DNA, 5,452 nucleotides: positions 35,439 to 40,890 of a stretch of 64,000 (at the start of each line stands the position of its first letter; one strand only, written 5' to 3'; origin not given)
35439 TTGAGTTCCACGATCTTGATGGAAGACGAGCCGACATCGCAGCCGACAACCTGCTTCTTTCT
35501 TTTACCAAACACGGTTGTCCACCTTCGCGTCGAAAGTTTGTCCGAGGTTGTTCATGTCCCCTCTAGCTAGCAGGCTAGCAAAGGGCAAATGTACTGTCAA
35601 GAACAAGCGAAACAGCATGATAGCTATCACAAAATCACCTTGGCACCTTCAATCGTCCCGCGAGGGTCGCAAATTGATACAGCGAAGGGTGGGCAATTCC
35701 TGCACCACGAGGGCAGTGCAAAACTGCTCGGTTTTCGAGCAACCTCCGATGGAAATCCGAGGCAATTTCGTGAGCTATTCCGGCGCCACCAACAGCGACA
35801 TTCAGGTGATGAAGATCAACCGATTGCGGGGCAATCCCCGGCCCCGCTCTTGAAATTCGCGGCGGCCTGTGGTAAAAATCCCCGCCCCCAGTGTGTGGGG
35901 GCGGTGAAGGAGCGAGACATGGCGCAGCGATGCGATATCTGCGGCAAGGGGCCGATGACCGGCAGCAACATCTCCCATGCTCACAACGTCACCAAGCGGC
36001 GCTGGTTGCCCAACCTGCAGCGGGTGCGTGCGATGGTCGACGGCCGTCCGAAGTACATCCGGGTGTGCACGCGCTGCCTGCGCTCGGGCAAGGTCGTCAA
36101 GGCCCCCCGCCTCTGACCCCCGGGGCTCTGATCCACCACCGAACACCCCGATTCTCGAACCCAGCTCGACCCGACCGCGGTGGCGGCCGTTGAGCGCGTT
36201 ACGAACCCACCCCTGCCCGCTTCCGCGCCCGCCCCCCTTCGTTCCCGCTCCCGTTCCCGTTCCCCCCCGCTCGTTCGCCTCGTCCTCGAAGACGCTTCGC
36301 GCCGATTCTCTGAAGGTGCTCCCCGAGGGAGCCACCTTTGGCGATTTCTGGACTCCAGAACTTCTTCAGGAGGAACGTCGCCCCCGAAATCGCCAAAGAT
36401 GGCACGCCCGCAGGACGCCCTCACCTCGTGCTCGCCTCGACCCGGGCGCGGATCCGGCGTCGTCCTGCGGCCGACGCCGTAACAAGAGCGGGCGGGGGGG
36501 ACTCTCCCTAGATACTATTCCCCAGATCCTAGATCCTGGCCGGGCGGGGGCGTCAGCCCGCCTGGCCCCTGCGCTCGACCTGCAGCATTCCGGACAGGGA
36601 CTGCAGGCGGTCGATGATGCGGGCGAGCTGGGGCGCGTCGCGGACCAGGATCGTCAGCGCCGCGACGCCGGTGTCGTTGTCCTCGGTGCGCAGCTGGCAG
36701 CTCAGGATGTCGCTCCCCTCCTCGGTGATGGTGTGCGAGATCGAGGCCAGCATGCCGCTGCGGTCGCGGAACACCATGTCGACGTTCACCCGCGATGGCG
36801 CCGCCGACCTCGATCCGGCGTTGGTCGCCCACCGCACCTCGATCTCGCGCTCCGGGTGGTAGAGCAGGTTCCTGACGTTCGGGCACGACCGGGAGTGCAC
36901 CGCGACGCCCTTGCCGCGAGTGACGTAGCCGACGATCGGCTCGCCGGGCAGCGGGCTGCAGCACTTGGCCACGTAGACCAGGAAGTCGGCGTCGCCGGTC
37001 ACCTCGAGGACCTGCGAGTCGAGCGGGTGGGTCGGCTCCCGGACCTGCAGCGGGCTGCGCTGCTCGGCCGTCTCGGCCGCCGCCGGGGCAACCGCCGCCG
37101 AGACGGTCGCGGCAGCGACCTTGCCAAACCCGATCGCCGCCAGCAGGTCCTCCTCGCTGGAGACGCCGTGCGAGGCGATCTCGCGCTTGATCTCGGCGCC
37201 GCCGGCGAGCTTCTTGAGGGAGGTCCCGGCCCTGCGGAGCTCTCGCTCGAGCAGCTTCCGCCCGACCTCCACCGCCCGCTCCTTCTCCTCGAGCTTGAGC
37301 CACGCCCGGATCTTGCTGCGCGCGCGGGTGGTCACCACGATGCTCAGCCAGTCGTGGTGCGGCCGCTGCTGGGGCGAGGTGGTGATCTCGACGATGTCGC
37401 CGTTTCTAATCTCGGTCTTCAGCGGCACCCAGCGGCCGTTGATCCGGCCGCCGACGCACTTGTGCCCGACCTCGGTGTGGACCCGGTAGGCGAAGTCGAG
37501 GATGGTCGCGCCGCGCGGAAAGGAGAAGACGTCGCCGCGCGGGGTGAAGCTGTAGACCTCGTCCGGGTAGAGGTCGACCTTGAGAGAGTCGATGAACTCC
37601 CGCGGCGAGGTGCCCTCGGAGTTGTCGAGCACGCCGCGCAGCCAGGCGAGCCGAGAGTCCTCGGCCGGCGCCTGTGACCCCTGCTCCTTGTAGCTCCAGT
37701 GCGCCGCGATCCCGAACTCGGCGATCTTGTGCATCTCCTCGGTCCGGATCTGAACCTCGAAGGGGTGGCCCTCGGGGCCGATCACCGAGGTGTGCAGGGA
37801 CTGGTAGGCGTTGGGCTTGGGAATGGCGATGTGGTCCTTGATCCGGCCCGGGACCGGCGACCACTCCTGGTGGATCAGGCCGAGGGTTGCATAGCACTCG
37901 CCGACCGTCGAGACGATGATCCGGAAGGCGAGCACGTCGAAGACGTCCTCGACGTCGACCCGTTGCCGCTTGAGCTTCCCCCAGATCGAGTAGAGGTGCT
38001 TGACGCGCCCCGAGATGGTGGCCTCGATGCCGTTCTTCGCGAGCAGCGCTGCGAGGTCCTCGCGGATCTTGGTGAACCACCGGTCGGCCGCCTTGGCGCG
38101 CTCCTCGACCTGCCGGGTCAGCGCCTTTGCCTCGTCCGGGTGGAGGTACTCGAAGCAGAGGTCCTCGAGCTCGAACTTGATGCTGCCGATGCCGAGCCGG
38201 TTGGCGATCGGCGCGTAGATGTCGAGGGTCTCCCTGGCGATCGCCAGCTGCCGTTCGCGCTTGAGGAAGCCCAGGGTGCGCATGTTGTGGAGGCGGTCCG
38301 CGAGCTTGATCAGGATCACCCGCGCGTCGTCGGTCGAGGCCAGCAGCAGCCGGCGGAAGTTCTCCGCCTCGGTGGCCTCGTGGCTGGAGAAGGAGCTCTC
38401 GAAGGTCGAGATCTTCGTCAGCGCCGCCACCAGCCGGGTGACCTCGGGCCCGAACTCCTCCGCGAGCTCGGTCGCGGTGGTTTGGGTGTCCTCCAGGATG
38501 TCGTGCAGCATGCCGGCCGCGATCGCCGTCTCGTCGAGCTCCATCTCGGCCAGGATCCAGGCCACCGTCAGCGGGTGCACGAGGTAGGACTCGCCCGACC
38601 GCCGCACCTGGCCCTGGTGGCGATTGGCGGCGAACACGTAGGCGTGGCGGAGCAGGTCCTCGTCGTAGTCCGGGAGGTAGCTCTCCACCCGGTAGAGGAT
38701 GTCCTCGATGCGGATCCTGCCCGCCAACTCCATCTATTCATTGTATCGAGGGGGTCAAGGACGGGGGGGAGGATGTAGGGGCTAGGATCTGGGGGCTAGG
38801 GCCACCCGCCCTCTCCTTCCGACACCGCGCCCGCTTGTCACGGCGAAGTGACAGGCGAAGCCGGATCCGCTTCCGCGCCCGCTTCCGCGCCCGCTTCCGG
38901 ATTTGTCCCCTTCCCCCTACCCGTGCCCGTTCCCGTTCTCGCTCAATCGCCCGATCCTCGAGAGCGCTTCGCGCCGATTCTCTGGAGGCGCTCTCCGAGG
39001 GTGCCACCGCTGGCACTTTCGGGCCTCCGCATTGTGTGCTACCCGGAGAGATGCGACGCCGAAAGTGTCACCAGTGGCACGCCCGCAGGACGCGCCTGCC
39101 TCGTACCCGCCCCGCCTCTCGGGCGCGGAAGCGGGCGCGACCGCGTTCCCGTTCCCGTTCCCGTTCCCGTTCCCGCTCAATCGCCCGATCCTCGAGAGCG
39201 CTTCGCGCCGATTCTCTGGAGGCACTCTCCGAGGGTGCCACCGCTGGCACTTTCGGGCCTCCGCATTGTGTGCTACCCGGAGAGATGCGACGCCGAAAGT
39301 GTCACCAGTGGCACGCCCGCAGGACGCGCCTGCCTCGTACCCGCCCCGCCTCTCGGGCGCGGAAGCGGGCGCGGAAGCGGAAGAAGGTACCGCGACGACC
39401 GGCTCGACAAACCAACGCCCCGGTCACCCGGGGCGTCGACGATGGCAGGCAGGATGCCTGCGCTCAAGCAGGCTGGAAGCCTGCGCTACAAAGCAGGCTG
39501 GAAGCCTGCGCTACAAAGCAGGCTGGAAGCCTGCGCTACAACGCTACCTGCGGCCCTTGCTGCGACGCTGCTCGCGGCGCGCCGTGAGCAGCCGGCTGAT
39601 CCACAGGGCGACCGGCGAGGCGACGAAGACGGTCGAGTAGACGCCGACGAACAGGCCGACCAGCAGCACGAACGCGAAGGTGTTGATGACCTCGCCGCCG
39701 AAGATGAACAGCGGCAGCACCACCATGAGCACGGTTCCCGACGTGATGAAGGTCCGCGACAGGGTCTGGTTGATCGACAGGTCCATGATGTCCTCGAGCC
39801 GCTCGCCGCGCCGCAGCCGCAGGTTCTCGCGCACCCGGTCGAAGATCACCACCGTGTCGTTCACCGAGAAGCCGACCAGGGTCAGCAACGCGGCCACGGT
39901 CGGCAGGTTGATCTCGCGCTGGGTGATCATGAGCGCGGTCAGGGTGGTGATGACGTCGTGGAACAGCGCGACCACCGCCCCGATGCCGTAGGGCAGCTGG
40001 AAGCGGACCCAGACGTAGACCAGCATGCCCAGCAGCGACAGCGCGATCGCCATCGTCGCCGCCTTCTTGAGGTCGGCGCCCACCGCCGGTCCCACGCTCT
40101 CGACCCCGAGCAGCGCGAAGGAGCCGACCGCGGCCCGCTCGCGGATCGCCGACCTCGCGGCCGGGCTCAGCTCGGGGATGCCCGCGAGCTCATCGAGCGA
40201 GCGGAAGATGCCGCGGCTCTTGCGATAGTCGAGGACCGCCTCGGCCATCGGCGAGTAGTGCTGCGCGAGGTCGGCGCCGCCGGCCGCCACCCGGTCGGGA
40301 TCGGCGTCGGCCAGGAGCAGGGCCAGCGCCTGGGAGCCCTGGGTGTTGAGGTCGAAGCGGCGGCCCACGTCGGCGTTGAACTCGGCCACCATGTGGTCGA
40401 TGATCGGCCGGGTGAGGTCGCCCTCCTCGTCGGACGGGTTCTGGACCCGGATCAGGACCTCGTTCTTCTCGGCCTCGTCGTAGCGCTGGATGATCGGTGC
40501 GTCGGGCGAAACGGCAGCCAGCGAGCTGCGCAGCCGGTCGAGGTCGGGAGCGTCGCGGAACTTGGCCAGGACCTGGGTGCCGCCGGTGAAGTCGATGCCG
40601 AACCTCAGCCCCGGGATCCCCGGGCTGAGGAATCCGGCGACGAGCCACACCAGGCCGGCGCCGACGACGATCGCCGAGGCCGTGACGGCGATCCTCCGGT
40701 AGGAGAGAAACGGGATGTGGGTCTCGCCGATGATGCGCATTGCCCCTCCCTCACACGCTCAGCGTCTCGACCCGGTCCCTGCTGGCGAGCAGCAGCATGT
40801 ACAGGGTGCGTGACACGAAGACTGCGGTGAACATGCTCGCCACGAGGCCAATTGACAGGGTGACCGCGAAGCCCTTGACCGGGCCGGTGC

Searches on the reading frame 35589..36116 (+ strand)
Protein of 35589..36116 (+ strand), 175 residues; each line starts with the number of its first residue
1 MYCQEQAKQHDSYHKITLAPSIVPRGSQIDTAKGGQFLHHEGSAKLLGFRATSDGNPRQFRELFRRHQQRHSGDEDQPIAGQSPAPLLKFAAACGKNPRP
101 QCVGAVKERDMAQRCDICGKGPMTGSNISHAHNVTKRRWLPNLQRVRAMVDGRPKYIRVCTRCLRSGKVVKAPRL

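Call 23: search_protein_families(library=pfam, proteins=[window:35589-36116:+], max_evalue=0.001)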
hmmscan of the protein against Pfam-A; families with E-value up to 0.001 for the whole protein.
window:35589-36116:+ (175 aa): 1 family
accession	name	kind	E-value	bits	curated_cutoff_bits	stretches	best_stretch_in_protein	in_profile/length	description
PF00830.24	Ribosomal_L28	-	1.1e-24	86.6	27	1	113-168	1-58/60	Ribosomal L28 family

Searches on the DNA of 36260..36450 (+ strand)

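Call 58: search_dna_similar(query=window:36260-36450:+, collection=plasmids, mode=distant, max_evalue=0.001, max_rows=10)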
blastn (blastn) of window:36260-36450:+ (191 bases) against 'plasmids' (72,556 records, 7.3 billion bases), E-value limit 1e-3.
No match.

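Call 59: search_dna_similar(query=window:36260-36450:+, collection=phages, mode=distant, max_evalue=0.001, max_rows=10)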
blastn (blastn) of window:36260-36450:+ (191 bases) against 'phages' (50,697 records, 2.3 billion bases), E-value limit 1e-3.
No match.

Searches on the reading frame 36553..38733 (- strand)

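Call 23: search_protein_families(library=pfam, proteins=[window:36553-38733:-], max_evalue=0.001)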
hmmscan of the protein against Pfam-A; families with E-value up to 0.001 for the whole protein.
window:36553-38733:- (726 aa): 7 families
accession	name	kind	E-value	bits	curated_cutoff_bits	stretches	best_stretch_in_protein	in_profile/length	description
PF13328.12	HD_4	-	4.8e-48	163.3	27.2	1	31-182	1-155/156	HD domain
PF04607.23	RelA_SpoT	-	2.4e-41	141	27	1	242-352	1-112/113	Region found in RelA / SpoT proteins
PF02824.27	TGS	-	5.6e-21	74.8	22.2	1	393-452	1-60/60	TGS domain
PF13291.12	ACT_4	-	3.3e-15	57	27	1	649-721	7-80/80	ACT domain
PF19296.4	RelA_AH_RIS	-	9.7e-15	55.6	23.8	1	464-560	2-94/185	RelA/SpoT, AH and RIS domains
PF01966.28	HD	-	5e-09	36.9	22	1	51-151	2-116/116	HD domain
PF01842.31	ACT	-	4.6e-05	23.5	27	1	656-714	8-65/66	ACT domain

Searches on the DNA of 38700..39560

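Call 15: search_rna_families(source=window, start=38700, end=39560, threshold=evalue, max_evalue=10)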
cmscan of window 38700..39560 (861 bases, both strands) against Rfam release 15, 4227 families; matches with E-value up to 10: 13.
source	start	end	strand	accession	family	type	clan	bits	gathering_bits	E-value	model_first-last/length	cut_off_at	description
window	39407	39464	-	RF02231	sX12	Gene; sRNA;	-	26.2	106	0.024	1-78/78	no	Xanthomonas sRNA sX12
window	39320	39383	-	RF00505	RydC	Gene; sRNA;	-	21.9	48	0.18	1-64/64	no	RydC RNA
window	39407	39536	-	RF02868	ncS037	Gene; sRNA;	-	21.2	112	0.46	1-152/152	no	Burkholderia sRNA 37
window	39460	39544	-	RF00974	mir-607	Gene; miRNA;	-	18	94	2.4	1-91/91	no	mir-607 microRNA precursor family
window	39218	39261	-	RF00846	mir-64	Gene; miRNA;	CL00142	17.9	51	6.1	1-92/92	no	mir-64 microRNA precursor family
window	39238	39370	-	RF03089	cold-seep-1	Gene; sRNA;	-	17.6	125.8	1.3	1-152/152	no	cold-seep-1 RNA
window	39004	39136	-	RF03089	cold-seep-1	Gene; sRNA;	-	17.6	125.8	1.3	1-152/152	no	cold-seep-1 RNA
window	39466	39535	-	RF04038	mir-5985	Gene; miRNA;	-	16.9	100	4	1-74/74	no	mir-5985 microRNA precursor family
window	38748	38820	+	RF03778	mir-483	Gene; miRNA;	-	15.8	60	6.4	1-75/75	no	mir-483 microRNA precursor family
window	38754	38829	+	RF01918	mir-1249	Gene; miRNA;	-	14.6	83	6.7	1-75/75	no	mir-1249 microRNA precursor family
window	38758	38835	+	RF03965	mir-8927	Gene; miRNA;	-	14.3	160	7.6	36-112/145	no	mir-8927 microRNA precursor family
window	39063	39152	-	RF02556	snaR-A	Gene; sRNA;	-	14.1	98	8.1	1-115/115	no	snaR-A sRNA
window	39411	39441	-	RF02225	sX6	Gene; sRNA;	-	9.8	40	5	291-323/342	no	Proteobacterial sRNA sX6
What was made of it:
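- On Any Rfam family: The best sub-threshold hits over the elements score 18-26 bits, against gathering scores of 48-126 (call 15).
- There is no Rfam hit, even at E <= 10 (call 15).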

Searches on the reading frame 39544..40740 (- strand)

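Call 23: search_protein_families(library=pfam, proteins=[window:39544-40740:-], max_evalue=0.001)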
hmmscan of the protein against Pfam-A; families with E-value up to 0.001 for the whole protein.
window:39544-40740:- (398 aa): 3 families
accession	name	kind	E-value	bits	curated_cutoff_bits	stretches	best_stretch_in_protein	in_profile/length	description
PF02355.23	SecD_SecF_C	-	2.1e-64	216.8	20.5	1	207-382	12-187/189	Protein export membrane protein SecD/SecF, C-terminal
PF07549.19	Sec_GG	-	6.1e-07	29.2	20.3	1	41-62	4-25/28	SecD/SecF GG Motif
PF12836.13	HHH_3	-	0.00035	21.1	27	1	165-200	26-61/65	Helix-hairpin-helix motif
